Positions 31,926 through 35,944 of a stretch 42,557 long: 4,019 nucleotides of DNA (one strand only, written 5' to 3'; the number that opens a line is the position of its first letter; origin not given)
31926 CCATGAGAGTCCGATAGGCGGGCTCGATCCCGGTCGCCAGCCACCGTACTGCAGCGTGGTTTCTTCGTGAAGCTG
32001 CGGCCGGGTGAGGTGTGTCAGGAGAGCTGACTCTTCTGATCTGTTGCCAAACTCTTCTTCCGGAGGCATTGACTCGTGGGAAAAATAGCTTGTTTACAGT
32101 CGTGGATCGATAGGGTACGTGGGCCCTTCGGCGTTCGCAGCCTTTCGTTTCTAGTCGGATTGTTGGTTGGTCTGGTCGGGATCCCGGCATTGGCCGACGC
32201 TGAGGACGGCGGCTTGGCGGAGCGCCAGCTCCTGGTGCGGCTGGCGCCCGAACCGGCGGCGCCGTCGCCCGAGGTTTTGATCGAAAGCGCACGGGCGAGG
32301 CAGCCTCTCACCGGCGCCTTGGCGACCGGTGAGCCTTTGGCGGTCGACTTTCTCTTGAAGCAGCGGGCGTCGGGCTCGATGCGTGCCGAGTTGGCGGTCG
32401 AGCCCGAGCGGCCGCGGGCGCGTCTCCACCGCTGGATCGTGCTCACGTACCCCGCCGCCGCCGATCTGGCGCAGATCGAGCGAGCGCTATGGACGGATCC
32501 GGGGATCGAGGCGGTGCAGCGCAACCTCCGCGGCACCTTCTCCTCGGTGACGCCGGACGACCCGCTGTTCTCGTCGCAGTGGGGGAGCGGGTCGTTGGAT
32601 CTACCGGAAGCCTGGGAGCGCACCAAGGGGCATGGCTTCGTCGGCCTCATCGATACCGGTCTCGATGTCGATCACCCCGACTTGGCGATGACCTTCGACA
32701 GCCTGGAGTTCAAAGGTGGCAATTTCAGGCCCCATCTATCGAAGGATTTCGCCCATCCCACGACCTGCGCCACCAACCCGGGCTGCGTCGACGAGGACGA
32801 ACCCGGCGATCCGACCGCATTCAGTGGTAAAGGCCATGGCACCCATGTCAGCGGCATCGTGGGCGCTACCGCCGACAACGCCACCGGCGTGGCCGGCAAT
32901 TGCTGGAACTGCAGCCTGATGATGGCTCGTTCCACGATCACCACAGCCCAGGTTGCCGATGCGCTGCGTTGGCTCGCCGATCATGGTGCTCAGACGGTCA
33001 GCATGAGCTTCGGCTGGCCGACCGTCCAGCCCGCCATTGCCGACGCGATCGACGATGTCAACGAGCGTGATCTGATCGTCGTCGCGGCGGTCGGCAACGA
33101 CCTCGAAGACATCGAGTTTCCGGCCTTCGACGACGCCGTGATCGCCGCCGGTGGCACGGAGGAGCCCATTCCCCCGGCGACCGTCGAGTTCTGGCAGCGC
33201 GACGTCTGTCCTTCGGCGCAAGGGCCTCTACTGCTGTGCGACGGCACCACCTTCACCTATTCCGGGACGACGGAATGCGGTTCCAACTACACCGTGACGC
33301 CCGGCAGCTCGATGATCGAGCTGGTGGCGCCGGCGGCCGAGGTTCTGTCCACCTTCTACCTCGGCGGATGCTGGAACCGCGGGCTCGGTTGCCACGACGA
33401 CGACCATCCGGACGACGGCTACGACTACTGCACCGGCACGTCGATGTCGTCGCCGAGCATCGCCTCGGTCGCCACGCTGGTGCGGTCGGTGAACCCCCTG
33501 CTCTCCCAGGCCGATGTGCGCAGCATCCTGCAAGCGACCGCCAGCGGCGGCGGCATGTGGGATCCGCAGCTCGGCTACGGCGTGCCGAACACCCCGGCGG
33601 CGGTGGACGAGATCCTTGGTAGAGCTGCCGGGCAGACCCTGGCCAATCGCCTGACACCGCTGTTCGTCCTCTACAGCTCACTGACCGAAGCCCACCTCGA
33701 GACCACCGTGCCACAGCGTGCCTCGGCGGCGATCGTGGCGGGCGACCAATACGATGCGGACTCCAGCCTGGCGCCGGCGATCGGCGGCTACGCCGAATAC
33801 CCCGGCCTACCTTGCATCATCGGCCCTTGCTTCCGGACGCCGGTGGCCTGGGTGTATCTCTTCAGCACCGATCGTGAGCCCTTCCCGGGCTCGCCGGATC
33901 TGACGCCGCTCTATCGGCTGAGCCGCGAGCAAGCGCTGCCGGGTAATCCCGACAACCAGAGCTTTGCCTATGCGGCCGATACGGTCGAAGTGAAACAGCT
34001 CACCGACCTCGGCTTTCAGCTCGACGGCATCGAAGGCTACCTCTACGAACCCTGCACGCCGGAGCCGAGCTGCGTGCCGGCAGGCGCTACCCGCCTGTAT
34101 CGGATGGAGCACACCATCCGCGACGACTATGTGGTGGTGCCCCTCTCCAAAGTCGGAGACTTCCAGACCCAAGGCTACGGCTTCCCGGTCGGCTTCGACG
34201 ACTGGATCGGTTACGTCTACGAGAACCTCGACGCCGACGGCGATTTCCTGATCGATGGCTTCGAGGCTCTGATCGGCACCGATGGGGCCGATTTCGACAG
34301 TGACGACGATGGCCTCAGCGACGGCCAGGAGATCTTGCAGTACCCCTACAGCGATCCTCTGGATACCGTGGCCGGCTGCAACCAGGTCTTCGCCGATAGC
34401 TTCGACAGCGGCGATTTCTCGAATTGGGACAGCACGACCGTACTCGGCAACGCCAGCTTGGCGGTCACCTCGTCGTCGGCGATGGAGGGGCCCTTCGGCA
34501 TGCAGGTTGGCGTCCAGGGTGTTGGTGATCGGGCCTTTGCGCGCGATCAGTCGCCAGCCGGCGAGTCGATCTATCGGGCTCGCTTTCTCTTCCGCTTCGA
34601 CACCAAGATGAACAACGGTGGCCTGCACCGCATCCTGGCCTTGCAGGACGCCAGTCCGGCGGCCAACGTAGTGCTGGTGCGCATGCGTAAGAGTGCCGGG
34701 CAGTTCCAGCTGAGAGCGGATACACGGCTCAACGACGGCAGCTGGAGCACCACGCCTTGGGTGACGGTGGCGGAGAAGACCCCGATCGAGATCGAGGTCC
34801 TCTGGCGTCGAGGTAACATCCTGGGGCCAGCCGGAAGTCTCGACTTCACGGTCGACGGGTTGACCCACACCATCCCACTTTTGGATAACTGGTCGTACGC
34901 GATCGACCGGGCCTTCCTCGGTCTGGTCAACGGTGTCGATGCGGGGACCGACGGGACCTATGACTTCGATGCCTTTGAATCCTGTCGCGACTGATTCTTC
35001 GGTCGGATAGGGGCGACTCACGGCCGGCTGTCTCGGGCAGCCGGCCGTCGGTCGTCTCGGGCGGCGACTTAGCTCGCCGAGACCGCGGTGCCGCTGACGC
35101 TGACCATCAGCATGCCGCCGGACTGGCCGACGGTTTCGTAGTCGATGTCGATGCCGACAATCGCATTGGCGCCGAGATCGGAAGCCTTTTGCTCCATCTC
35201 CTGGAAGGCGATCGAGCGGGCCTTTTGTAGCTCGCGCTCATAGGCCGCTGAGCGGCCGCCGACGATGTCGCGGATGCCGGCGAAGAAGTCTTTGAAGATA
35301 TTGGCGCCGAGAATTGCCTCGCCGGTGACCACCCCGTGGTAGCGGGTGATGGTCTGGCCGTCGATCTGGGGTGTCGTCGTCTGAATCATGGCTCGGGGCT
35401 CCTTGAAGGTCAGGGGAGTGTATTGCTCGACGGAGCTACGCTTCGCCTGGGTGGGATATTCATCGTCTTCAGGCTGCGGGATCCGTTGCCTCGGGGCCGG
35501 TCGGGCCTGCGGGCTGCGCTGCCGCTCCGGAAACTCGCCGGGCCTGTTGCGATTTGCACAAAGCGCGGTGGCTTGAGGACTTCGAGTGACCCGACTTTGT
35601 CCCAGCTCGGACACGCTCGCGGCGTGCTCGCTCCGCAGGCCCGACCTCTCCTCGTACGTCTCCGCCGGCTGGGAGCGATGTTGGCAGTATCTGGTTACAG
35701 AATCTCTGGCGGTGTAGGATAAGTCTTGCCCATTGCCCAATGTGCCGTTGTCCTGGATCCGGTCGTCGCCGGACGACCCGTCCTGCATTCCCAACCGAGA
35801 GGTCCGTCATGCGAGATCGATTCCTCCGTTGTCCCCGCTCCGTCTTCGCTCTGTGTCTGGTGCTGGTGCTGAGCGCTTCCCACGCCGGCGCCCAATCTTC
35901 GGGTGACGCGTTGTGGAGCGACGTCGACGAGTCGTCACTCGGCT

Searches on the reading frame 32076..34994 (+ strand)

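Call 6: search_protein_families(library=pfam, proteins=[window:32076-34994:+], max_evalue=0.01)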
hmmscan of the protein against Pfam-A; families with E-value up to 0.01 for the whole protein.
window:32076-34994:+ (972 aa): 1 family
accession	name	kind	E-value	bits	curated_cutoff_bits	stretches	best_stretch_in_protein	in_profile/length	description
PF00082.27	Peptidase_S8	-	7.9e-39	134.1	21.8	1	188-502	5-288/288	Subtilase family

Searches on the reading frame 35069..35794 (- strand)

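Call 8: search_protein_families(library=pfam, proteins=[window:35069-35794:-], max_evalue=0.001)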
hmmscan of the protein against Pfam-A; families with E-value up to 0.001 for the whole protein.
window:35069-35794:- (241 aa): 2 families
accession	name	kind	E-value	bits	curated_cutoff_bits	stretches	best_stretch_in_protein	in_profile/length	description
PF01906.23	YbjQ_1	-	1e-38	132.5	23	1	136-239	1-102/103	Putative heavy-metal-binding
PF23025.1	YbjQ_2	-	0.00061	20.5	29.1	0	187-238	51-99/103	C2 domain-containing protein 5, YbjQ-like domain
